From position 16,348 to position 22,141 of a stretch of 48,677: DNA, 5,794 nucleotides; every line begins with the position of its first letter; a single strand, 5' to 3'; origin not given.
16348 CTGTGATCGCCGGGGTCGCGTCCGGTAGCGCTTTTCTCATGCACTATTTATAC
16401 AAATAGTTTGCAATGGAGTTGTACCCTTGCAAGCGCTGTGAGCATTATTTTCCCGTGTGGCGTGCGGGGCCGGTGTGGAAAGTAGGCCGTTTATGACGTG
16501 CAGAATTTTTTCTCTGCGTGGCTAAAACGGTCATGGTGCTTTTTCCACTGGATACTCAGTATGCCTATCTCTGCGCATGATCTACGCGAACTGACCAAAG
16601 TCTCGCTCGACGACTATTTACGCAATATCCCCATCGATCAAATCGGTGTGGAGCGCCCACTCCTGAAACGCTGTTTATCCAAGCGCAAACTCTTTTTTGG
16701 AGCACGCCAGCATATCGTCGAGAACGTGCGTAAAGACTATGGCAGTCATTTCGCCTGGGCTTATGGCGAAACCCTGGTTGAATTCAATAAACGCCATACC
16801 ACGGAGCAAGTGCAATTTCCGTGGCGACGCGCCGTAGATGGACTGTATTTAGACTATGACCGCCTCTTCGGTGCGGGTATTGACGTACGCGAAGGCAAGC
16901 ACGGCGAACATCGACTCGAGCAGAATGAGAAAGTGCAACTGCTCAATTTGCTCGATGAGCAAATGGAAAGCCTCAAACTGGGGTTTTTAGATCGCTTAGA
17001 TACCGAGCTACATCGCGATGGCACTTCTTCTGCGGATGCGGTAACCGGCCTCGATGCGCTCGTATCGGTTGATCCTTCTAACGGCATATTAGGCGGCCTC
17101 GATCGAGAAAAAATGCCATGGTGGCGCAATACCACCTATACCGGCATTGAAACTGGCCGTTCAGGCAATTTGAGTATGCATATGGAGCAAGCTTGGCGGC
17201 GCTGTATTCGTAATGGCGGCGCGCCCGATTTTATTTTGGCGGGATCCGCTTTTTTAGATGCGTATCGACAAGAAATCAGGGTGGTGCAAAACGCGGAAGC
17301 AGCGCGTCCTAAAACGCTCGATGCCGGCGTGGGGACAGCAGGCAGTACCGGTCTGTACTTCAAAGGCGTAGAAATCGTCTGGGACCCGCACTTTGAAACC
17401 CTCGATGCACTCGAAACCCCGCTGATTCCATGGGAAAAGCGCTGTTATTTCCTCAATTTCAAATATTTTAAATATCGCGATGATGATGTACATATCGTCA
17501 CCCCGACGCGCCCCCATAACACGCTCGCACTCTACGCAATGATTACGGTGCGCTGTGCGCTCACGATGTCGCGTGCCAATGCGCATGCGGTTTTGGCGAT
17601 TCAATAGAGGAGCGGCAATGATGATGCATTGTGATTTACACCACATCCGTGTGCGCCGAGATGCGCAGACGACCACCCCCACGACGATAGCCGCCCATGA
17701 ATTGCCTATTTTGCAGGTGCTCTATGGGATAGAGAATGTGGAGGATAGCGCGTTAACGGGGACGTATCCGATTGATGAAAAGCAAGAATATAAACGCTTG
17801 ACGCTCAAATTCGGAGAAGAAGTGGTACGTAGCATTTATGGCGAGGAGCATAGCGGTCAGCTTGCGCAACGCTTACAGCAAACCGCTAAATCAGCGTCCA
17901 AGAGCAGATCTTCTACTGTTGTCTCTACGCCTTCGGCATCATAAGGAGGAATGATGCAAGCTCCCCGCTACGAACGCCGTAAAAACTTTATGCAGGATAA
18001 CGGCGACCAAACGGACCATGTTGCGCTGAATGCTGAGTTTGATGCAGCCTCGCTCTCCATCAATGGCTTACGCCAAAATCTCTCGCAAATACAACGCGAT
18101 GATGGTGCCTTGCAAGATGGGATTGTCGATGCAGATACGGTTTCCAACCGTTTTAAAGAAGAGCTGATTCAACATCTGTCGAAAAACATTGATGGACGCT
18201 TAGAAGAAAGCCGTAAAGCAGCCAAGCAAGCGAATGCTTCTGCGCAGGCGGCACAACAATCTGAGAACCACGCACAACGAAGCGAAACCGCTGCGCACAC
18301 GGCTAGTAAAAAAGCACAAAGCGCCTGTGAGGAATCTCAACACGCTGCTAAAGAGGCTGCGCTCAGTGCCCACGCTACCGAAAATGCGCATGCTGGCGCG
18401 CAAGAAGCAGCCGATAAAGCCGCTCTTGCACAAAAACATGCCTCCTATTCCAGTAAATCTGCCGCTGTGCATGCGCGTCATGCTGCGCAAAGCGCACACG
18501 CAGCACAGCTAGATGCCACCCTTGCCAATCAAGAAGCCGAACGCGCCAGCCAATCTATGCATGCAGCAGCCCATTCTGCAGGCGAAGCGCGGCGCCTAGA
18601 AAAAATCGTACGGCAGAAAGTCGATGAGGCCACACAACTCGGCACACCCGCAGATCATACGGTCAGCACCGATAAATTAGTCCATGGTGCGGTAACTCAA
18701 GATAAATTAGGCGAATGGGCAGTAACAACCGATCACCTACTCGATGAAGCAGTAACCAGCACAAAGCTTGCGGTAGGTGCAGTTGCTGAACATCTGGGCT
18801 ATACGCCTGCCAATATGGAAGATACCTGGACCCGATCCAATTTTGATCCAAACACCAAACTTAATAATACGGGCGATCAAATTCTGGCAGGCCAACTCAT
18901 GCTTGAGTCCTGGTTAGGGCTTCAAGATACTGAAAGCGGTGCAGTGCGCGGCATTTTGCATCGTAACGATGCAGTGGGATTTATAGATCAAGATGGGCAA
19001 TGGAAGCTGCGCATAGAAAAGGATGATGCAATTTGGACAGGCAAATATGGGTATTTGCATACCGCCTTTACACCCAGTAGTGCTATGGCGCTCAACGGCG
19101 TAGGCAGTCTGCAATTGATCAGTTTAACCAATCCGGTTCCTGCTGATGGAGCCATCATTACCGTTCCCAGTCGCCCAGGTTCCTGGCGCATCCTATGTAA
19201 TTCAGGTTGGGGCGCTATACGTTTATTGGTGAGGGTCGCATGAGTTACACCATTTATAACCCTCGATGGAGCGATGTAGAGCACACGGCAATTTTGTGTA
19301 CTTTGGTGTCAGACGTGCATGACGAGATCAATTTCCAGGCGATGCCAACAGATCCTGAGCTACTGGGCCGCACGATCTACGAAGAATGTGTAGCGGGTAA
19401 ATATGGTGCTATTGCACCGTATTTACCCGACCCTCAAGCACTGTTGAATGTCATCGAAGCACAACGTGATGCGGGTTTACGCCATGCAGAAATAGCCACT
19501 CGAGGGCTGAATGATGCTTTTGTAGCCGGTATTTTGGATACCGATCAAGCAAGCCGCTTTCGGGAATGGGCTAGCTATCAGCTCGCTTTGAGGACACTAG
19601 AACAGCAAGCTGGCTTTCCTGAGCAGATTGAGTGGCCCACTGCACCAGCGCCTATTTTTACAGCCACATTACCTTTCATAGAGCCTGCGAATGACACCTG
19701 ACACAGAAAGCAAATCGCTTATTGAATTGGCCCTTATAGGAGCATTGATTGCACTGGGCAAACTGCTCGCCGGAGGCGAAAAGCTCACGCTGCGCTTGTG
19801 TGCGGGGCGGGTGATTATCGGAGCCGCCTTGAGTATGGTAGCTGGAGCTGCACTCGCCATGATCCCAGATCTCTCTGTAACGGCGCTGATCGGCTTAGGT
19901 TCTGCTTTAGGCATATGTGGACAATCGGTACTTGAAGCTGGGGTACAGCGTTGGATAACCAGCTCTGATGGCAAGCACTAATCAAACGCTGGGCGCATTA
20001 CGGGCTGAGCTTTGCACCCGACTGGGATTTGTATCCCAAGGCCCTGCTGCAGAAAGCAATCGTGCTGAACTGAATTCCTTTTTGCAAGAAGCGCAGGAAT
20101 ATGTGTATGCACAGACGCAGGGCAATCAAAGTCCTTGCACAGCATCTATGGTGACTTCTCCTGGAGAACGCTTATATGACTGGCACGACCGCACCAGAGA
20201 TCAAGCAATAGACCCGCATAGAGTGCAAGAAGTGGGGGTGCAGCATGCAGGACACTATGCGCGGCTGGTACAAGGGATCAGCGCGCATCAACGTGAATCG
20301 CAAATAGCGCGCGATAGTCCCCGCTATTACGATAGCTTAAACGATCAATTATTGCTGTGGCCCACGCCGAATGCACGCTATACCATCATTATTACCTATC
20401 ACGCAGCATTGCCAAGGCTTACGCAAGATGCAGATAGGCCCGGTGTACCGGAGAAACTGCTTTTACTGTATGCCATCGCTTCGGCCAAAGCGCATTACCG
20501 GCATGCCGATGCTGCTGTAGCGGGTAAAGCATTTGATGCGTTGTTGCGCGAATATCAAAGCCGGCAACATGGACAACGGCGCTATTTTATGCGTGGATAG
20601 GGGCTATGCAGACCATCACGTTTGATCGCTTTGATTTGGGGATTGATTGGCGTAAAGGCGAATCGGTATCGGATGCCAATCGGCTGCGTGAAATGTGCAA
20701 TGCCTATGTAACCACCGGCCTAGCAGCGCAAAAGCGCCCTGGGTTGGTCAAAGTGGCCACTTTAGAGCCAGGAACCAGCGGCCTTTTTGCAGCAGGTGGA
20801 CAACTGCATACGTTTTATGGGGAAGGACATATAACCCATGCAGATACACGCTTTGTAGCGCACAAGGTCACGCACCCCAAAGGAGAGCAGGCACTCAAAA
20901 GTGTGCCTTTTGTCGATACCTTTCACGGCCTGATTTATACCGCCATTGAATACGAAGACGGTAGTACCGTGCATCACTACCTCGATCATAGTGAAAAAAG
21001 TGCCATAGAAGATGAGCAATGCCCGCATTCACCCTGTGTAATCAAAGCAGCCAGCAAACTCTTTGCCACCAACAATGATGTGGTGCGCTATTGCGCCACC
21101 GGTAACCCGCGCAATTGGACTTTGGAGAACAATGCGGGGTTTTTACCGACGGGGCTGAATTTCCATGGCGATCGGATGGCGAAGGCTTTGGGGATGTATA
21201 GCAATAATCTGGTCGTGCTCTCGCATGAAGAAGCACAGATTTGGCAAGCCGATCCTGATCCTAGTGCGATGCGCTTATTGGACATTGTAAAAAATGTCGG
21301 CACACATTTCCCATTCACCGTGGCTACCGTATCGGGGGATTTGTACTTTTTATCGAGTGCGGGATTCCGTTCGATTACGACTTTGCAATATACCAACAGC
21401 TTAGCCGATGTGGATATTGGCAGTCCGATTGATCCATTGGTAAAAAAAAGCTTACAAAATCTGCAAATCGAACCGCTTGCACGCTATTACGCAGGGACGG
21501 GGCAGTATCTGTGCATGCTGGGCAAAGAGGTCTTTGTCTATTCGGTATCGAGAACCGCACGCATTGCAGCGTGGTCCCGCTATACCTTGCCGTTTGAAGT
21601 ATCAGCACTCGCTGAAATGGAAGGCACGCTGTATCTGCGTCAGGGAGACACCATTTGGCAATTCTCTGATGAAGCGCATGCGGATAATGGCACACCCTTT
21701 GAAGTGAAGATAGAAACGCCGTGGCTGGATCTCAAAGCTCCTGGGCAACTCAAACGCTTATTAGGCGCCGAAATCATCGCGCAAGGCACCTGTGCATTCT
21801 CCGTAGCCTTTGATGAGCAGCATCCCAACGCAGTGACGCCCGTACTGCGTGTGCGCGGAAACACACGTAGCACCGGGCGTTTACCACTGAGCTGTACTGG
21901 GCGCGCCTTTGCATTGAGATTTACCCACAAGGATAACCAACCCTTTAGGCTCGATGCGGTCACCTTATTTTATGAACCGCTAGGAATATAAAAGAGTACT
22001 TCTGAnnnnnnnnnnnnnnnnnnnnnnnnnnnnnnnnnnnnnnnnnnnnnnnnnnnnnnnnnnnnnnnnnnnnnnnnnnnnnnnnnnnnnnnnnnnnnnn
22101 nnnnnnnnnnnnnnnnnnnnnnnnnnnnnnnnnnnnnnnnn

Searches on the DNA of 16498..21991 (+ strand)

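Call 7: search_dna_similar(query=window:16498-21991:+, collection=phages, mode=distant, max_rows=15)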
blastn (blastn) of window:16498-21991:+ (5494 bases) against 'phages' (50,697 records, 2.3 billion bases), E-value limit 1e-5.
No match.
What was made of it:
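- On Phage WO-type eukaryotic association module: There are no matches in the phage collection at DNA level (call 7).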

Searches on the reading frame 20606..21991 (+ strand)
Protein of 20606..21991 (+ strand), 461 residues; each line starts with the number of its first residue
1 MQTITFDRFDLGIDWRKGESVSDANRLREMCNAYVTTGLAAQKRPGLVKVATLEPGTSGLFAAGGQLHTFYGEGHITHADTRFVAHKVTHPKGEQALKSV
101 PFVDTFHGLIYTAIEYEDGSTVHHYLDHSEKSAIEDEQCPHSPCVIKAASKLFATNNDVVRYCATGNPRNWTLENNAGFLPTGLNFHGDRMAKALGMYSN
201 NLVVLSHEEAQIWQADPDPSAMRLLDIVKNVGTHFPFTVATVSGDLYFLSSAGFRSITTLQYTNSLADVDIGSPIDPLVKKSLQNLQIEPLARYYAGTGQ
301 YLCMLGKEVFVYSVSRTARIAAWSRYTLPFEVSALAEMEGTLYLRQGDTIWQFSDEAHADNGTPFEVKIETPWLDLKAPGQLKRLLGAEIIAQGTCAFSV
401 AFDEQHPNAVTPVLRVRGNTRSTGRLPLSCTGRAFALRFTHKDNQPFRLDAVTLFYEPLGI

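Call 5: search_protein_families(library=pfam, proteins=[window:20606-21991:+], max_evalue=1)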
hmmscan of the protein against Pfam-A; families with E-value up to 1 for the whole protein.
window:20606-21991:+ (461 aa): 0 families

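Call 10: search_protein_families(library=phrogs, proteins=[window:20606-21991:+], max_evalue=0.01)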
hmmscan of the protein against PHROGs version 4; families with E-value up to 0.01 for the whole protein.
window:20606-21991:+ (461 aa): 1 family
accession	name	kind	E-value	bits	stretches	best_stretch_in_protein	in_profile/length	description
phrog_5107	-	lysis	4.4e-09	36.3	1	166-401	203-448/533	amidase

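Call 52: find_related_loci(query=window:20606-21991:+, collection=viral_contigs, flank=6000)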
Query window:20606-21991:+ (461 aa) in viral_contigs; peptide patterns used: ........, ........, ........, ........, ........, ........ (x = any residue, [..] = any of these).
2 stretches matched a pattern; 2 encode a relative of the query (tblastn E <= 1e-3); 2 distinct loci.
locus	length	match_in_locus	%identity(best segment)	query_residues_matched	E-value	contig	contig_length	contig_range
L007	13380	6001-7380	64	1-460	0e+0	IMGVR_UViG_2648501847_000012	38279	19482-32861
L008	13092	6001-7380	64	1-460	0e+0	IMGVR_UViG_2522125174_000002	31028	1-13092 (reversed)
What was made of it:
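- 20606..21991 (+): Left flank: 461-aa homologue of the phage 'packaged DNA stabilization protein' (P22 gp10-like head-completion protein). 64% identical homologues in IMG/VR contigs (call 52).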

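Call 89: search_dna_similar(query=window:20606-21991:+, collection=phages, mode=protein, max_evalue=0.00001, max_rows=12)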
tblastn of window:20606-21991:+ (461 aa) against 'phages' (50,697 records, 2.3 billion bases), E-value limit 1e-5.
Records with a match: 2; places in all: 2; records where one place covers at least 80% of the query: 1.
Best place of each record, by identity: <60% 2.
By first word of the organism name: Microcystis 1; Rhizobium 1.
By host as written in the record: Microcystis aeruginosa FACHB-1326 1; Rhizobium phaseoli INC1-2 1.
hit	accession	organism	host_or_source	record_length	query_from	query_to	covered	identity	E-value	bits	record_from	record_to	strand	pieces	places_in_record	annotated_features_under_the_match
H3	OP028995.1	Microcystis phage Mae-Yong1326-1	Microcystis aeruginosa FACHB-1326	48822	1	457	99%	27.3%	2e-40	160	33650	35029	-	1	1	packaged DNA stabilization protein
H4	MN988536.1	Rhizobium phage RHph_N65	Rhizobium phaseoli INC1-2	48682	145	457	68%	27.7%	1e-30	132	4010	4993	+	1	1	6-phosphogluconate dehydrogenase protein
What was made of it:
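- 20606..21991 (+): tblastn to annotated phage genes, E 2e-40 (call 89).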
